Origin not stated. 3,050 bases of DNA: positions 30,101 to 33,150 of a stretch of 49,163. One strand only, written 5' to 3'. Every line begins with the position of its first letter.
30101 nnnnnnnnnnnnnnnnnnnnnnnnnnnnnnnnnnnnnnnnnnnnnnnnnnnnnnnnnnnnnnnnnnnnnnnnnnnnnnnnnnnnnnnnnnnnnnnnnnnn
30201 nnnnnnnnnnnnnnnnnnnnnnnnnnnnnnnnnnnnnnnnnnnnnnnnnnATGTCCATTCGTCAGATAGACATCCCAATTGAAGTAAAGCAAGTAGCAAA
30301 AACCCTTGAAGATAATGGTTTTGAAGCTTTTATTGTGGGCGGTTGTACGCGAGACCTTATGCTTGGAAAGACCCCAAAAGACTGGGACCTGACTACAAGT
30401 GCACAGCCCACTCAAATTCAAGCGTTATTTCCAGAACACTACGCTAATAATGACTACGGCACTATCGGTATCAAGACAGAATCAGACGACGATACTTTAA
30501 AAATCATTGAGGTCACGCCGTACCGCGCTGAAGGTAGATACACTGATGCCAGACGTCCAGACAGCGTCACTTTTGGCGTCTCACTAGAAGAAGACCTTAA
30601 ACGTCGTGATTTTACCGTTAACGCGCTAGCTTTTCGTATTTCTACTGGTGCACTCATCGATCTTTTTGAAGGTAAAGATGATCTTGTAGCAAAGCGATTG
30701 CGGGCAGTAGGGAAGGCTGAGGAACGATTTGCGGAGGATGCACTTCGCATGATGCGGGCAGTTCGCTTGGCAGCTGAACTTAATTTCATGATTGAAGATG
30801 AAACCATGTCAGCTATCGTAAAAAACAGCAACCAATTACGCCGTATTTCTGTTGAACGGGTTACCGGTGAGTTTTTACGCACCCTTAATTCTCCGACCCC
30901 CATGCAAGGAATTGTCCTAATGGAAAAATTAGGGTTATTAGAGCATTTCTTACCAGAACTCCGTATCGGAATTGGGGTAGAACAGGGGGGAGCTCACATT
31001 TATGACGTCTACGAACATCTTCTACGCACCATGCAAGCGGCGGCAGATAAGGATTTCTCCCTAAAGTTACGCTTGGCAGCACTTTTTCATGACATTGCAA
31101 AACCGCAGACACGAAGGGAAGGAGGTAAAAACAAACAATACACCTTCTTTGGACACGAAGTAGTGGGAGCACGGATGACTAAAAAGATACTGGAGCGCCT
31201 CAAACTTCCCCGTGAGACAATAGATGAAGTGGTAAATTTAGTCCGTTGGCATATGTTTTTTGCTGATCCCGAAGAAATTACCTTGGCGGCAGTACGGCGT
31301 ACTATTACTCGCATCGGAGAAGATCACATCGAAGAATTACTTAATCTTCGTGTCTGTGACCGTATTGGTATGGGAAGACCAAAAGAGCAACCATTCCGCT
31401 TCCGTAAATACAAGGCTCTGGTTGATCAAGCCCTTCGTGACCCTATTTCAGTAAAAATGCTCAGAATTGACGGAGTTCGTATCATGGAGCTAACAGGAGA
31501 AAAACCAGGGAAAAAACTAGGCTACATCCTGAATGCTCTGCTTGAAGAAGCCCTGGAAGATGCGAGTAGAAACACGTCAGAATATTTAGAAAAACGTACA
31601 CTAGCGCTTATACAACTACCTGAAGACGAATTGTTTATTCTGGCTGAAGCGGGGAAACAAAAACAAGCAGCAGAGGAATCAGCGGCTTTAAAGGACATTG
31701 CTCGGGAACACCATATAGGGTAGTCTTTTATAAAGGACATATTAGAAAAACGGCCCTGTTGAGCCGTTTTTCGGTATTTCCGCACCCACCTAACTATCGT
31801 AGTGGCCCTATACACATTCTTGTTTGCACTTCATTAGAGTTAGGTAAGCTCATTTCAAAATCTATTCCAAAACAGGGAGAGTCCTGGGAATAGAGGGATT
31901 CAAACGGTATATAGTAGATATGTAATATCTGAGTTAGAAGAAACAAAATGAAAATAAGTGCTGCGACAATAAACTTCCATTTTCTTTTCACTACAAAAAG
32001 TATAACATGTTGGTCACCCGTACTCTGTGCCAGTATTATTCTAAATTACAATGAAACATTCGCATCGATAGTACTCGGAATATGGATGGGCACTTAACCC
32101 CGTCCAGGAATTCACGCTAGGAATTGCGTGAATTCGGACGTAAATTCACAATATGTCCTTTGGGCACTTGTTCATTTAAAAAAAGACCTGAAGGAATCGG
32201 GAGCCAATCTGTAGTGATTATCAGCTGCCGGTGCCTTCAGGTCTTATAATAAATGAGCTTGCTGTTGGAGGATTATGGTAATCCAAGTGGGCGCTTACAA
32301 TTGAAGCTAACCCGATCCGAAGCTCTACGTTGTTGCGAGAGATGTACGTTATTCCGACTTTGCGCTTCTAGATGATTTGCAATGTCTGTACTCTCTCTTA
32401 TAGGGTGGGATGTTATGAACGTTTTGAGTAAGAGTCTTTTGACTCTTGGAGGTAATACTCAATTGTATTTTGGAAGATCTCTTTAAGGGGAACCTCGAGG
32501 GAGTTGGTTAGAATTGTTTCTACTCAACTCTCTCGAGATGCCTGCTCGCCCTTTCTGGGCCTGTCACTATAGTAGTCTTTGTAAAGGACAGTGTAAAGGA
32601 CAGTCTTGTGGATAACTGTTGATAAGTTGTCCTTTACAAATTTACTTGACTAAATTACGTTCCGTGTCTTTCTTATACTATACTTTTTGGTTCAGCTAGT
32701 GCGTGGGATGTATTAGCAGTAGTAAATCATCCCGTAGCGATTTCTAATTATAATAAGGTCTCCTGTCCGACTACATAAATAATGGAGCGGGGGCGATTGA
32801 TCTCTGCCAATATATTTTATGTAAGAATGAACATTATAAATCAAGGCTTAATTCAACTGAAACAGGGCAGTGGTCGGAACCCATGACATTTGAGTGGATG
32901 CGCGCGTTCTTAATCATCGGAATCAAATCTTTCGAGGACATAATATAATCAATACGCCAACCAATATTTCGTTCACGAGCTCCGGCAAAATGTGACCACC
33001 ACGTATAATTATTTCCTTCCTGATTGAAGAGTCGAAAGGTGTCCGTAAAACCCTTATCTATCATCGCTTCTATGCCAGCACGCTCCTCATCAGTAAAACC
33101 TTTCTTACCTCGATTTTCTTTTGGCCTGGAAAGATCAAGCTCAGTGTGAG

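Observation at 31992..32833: An 840 bp island with no ORF of 60 aa or more in any frame, packed with strong helices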

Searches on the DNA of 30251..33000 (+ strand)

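Call 4: search_rna_families(source=window, start=31600, end=33000, threshold=evalue, max_evalue=10, show_alignments=3)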
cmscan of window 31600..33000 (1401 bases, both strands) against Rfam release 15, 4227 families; matches with E-value up to 10: 6.
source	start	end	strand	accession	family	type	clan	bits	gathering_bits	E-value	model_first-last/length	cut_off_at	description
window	32122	32252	+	RF01236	snoU19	Gene; snRNA; snoRNA; HACA-box;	-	26.9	45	0.084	1-144/144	no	Small nucleolar RNA U19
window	32577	32639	-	RF03918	mir-4922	Gene; miRNA;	-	21.7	82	0.74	1-65/65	no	mir-4922 microRNA precursor family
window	32173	32255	-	RF03360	mir-3156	Gene; miRNA;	-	18.5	76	1.9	1-77/77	no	mir-3156 microRNA precursor family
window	32127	32243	+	RF02822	Srn266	Gene; sRNA;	-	17.4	63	8.2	1-112/112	no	Streptococcus RNA 266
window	31738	31778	+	RF03975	mir-5881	Gene; miRNA;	-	16.4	87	2.4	1-67/67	no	mir-5881 microRNA precursor family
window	32104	32188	+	RF01696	Chlorobi-1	Gene; sRNA;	-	12.8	50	3.9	1-67/67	no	Chlorobi-1 RNA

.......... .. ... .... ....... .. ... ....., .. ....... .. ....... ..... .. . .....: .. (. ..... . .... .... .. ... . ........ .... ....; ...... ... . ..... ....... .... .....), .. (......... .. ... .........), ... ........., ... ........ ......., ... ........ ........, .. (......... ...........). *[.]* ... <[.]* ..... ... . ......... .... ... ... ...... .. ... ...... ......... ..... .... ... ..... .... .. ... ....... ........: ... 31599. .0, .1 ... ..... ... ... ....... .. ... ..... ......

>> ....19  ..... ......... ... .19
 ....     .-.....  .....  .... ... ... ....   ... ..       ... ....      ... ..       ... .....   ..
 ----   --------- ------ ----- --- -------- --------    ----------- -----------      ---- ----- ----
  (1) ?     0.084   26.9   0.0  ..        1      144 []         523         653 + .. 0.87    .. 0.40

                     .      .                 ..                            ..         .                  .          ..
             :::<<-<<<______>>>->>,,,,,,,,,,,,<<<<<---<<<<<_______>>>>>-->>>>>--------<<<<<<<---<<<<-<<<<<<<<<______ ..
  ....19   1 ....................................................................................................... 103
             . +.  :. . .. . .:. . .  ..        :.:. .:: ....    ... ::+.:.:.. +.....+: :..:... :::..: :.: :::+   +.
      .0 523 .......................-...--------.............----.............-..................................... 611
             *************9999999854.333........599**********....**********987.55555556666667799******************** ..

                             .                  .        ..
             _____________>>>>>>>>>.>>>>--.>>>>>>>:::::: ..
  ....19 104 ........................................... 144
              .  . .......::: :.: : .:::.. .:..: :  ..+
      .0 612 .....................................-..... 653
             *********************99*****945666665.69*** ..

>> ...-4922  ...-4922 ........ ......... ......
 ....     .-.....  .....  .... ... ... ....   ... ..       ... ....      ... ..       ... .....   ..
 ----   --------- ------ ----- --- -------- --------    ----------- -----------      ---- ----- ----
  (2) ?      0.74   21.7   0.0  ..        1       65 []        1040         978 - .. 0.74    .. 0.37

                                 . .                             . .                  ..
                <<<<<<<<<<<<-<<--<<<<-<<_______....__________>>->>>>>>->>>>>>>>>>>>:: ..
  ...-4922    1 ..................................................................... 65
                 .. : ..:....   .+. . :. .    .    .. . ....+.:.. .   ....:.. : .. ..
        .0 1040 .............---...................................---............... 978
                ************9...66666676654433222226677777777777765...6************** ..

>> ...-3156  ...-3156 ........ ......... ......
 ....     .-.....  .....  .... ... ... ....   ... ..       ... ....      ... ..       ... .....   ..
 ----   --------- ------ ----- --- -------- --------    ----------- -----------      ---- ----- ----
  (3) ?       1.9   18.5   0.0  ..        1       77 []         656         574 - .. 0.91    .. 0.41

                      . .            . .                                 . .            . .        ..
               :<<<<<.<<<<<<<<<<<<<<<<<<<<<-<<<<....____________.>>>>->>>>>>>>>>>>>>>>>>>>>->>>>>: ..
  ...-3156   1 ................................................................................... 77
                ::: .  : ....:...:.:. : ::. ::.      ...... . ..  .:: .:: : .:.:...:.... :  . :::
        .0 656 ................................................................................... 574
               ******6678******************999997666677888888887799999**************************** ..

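Call 36: search_rna_families(source=L061, start=7400, end=7850, threshold=evalue, max_evalue=10)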
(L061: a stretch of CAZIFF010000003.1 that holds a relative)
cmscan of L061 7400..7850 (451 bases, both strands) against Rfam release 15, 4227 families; matches with E-value up to 10: 5.
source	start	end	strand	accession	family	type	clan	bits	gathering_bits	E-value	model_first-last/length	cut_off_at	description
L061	7686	7756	+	RF02948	cow-rumen-4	Gene; sRNA;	-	16.2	48.5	6.3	1-64/64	no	cow-rumen-4 RNA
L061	7443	7541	-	RF02696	Teg49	Gene; sRNA;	-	15.2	186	7.4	1-196/196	no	Teg49 sRNA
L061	7716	7764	-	RF04112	MIR5512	Gene; miRNA;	-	14.7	139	9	1-132/132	no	MIR5512 microRNA precursor family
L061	7660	7763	-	RF03452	mir-3121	Gene; miRNA;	-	13.8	108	8.2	1-77/77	no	mir-3121 microRNA precursor family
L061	7406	7422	+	RF01905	HOTAIR_2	Gene; lncRNA;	-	12.3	60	2.1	53-69/69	no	HOTAIR conserved region 2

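Call 37: search_rna_families(source=L043, start=7480, end=8350, threshold=evalue, max_evalue=10)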
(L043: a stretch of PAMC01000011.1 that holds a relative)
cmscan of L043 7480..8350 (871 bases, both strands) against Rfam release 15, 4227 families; matches with E-value up to 10: 15.
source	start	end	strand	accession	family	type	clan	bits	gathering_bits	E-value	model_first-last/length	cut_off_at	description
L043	7585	7657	+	RF04148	MIR844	Gene; miRNA;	-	23.5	70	0.027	1-114/114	no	MIR844 microRNA precursor family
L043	8205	8277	+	RF00106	RNAI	Gene; antisense;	-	20.5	47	0.3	1-102/102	no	RNAI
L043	8244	8295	-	RF00106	RNAI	Gene; antisense;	-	19.2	47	0.6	1-102/102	no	RNAI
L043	8245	8350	-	RF00512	Leu_leader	Cis-reg; leader;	-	18.6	50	0.44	19-148/148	5'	Leucine operon leader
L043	8140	8174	+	RF03027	RT-6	Gene; sRNA;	-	18.5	46.7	0.25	1-75/75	no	RT-6 RNA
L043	8245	8276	+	RF04026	mir-8499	Gene; miRNA;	-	17.4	100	2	21-57/77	no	mir-8499 microRNA precursor family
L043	7583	7661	-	RF00834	mir-268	Gene; miRNA;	-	17.3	47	5.5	1-89/89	no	mir-268 microRNA precursor family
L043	7815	7887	-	RF03330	mir-750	Gene; miRNA;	-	16.5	60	1.5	1-80/80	no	mir-750 microRNA precursor family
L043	7592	7657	+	RF03939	mir-4868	Gene; miRNA;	-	15.8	70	3.7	1-78/78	no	mir-4868 microRNA precursor family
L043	8020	8087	-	RF03237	MIR6425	Gene; miRNA;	-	15.8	142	3.7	1-125/125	no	MIR6425 microRNA precursor family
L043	8021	8086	-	RF03799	mir-3202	Gene; miRNA;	-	15.1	90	9.3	1-79/79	no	mir-3202 microRNA precursor family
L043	7536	7658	-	RF02593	NsiR8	Gene; sRNA;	-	14.9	61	5.8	1-172/172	no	Nitrogen stress-induced RNA 8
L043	8024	8040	+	RF03156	L31-Firmicutes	Cis-reg; leader;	CL00118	14.2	33.3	4.5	1-32/32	no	L31-Firmicutes ribosomal protein leader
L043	8136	8278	+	RF02356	BjrC1505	Gene; sRNA;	-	14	50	7.8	1-140/140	no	Alphaproteobacterial sRNA BjrC1505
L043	8138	8164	+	RF01395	isrL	Gene; sRNA;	-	8.9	35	7.1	313-339/345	no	isrL Hfq binding RNA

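Call 53: build_rna_model(alignment_id=A2, structure=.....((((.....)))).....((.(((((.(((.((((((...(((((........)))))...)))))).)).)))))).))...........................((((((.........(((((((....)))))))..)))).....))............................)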
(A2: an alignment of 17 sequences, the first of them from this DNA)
Model R1 built from alignment A2 (17 sequences, 186 columns); structure: as given.
model positions 166; base pairs 38; branch points 2; effective number of sequences 1.9; information 0.59 bits per position. Calibrated on 0.2 Mb of random sequence (short: E-values are rough).
structure used (alignment columns):
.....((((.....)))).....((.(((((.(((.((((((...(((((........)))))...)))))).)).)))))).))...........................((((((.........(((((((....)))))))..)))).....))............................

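Call 54: search_with_rna_model(model_id=R1, sources=[window, L001, L002, L003, L004, L005, L006, L007, L008, L009, L010, L011, L012, L013, L014, L015, L016, L017, L018, L019, L020, L021, L022, L023, L024, L025, L026, L027, L028, L029, L030, L031, L032, L033, L034, L035, L036, L037, L038, L039, L040, L041, L042, L043, L044, L045, L046, L047, L048, L049, L050, L051, L052, L053, L054, L055, L056, L057, L058, L059, L060, L061, L062, L063, L064, L065, L066, L067, L068, L069, L070, L071, L072, L073, L074], max_evalue=0.01, make_alignment=true)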
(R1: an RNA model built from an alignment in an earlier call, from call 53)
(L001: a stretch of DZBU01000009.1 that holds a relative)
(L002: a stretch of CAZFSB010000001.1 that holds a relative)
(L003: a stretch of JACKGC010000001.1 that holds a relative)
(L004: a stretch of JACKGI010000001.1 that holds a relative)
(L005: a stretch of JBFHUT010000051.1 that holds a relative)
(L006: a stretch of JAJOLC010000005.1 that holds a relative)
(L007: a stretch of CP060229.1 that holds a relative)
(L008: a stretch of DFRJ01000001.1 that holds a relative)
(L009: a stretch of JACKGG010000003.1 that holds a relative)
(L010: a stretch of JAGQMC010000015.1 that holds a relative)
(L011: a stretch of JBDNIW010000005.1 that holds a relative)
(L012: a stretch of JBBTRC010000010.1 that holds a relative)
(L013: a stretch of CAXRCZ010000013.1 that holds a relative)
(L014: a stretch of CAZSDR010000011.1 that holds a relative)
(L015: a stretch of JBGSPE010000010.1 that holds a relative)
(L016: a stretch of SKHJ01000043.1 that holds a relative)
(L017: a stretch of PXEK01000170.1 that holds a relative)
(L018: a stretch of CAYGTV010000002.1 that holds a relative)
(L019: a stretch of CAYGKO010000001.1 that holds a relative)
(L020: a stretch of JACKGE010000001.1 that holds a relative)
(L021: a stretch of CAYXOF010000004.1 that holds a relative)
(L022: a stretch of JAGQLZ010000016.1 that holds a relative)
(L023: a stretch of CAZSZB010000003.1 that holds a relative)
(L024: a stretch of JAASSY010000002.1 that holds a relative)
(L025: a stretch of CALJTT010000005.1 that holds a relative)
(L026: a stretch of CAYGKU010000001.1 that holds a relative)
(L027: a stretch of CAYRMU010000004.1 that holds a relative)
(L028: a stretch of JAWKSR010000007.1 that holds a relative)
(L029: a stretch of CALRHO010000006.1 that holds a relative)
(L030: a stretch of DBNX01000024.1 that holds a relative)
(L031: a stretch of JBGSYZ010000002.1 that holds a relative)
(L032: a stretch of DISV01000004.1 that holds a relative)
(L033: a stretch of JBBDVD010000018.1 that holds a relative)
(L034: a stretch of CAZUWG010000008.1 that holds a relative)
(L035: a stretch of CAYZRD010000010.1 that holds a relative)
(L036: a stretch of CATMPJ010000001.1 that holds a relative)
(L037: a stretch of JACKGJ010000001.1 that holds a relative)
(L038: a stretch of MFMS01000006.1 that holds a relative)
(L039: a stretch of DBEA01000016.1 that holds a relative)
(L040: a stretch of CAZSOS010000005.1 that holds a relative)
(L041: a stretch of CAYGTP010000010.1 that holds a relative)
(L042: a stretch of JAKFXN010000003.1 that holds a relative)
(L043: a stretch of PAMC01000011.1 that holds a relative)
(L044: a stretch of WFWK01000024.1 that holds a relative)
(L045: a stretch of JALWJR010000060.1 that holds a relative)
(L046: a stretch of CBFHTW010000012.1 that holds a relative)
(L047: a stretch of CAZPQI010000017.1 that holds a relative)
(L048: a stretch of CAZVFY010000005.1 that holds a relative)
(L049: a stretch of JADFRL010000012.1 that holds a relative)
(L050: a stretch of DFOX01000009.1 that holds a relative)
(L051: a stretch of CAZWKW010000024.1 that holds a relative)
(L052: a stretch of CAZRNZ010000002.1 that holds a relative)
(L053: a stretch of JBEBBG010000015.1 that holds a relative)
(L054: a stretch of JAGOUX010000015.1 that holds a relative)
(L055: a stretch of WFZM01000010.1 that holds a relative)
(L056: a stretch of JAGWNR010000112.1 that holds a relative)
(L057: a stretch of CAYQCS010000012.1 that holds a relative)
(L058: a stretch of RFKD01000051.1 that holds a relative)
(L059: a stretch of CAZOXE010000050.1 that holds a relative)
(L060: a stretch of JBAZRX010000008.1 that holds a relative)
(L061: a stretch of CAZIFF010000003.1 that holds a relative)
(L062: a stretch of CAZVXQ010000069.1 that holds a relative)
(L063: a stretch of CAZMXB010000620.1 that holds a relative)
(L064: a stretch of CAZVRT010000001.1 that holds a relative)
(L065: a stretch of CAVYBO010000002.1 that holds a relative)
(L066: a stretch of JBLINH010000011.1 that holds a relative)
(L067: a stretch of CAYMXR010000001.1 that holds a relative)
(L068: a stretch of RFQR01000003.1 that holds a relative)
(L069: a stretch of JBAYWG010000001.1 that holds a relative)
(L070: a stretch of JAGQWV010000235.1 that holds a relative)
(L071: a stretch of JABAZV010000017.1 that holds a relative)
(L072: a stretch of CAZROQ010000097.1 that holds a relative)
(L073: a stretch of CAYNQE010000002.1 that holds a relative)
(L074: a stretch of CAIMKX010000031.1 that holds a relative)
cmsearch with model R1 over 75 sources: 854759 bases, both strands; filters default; matches with E-value up to 0.01: 57.
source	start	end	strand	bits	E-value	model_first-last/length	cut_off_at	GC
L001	7746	7911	-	188.7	1.9e-51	1-166/166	no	0.47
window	32400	32565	-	186.4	8.2e-51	1-166/166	no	0.44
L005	5109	5279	-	181.7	1.9e-49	1-166/166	no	0.46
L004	7955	8122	-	179.6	7.6e-49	1-166/166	no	0.41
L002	7978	8149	-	179.5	7.8e-49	1-166/166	no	0.47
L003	8114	8283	-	168.5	1.1e-45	1-166/166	no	0.48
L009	8020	8188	-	164.1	2.1e-44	1-166/166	no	0.42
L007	8245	8418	-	153.5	2.4e-41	1-166/166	no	0.44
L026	8436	8592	-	152.3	5.3e-41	1-166/166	no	0.41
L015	7858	8010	-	145.7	4e-39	1-166/166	no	0.41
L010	8104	8279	-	144.3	1.1e-38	1-166/166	no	0.45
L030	5942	6095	-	143.2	2.1e-38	1-166/166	no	0.42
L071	8405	8573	-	141.3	7.5e-38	1-166/166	no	0.43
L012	7885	8054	-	129.4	1.9e-34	1-166/166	no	0.44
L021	7856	8005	-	124.5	4.8e-33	1-166/166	no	0.47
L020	7967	8122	-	123.8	8e-33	1-166/166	no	0.46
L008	7850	8088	-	119.4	1.4e-31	1-166/166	no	0.41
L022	5550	5705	-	119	1.8e-31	1-166/166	no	0.38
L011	7870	8032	-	117.6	4.6e-31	1-166/166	no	0.46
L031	7326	7482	-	116.4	1.1e-30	1-166/166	no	0.41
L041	8021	8172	-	115.9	1.5e-30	1-166/166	no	0.43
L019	8337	8486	-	110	7.1e-29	1-166/166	no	0.43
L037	7983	8128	-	105.6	1.3e-27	1-166/166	no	0.45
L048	7672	7824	-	104.6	2.5e-27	1-166/166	no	0.46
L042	8032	8153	-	104.3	3.2e-27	1-166/166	no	0.41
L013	7686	7854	-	103.6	4.8e-27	1-166/166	no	0.46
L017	2947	3102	-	99.7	6.7e-26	1-166/166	no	0.4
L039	8444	8601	-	91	2e-23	1-166/166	no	0.42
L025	7665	7822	-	85.5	7.9e-22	1-166/166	no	0.47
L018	7798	7987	-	83.1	3.9e-21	1-166/166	no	0.39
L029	2251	2402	-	80.4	2.3e-20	1-166/166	no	0.49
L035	7856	8011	-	78.2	9.5e-20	1-166/166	no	0.44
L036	7864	8056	-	76.7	2.6e-19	1-166/166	no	0.45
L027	4183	4327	-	69.8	2.6e-17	1-166/166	no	0.48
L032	8072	8173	-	67.7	9.9e-17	1-166/166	no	0.45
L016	2979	3124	-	66.8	1.9e-16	1-166/166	no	0.38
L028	8038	8153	-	65.2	5.4e-16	1-166/166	no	0.47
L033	6440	6546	-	63.1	2.1e-15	1-166/166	no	0.47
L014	3003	3101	-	63.1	2.2e-15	1-166/166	no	0.44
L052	8639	8742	-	62.9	2.5e-15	1-166/166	no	0.44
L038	8235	8337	-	60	1.7e-14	1-166/166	no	0.45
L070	8301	8478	-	57.3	1e-13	1-166/166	no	0.46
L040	8443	8548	-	55.9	2.5e-13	1-166/166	no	0.45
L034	6272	6415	-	53.3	1.4e-12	1-166/166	no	0.34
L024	8488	8602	-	52.4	2.5e-12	1-166/166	no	0.46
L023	5256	5394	-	45.2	3e-10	1-166/166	no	0.47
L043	7892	8128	-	41.2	4.3e-09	1-166/166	no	0.47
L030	6018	6072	+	33.4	7.4e-07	24-77/166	no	0.42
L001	7835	7888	+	31.4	2.7e-06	24-77/166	no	0.54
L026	8516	8569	+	31.1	3.4e-06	24-77/166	no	0.44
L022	5630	5681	+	30.2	6.2e-06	25-76/166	no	0.37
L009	8112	8165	+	30.1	6.2e-06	24-77/166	no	0.44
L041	8091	8149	+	29.4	1e-05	20-77/166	no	0.44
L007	8342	8395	+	28.9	1.4e-05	24-77/166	no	0.43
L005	5198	5256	+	24.2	0.00031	24-77/166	no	0.54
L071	8499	8548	+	23.8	0.00043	26-75/166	no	0.36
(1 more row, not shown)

Alignment A3: 57 matches aligned to the model, 391 columns, each read 5' to 3' on its own strand. Consensus structure (alignment columns), stored with it:
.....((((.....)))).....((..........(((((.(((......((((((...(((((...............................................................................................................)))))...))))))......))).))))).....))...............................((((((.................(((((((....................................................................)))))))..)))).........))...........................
